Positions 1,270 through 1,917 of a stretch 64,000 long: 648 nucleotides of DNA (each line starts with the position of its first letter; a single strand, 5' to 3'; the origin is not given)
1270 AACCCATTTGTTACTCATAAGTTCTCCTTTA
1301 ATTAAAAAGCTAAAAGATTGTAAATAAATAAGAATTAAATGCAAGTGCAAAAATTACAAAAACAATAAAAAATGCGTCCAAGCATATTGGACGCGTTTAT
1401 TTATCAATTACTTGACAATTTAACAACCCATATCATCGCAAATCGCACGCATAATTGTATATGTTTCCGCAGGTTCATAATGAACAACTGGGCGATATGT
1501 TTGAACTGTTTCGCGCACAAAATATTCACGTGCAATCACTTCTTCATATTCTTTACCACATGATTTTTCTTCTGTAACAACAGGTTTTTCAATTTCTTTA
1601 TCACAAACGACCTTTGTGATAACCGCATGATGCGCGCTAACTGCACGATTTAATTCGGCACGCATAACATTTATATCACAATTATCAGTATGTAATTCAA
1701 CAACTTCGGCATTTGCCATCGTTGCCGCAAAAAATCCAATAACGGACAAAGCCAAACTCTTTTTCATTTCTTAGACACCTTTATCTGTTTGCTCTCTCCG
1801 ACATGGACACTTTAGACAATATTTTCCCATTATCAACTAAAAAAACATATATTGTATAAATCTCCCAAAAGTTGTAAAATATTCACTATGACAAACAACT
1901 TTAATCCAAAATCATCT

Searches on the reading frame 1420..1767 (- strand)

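Call 25: search_protein_families(library=pfam, proteins=[window:1420-1767:-], max_evalue=0.1)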
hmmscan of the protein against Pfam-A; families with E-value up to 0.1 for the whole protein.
window:1420-1767:- (115 aa): 2 families
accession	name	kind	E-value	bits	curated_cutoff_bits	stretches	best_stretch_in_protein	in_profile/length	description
PF11131.13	PhrC_PhrF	-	0.048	13.7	25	1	5-26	10-31/38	Rap-phr extracellular signalling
PF09588.16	YqaJ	-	0.097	13.4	22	0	52-112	33-96/150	YqaJ-like viral recombinase domain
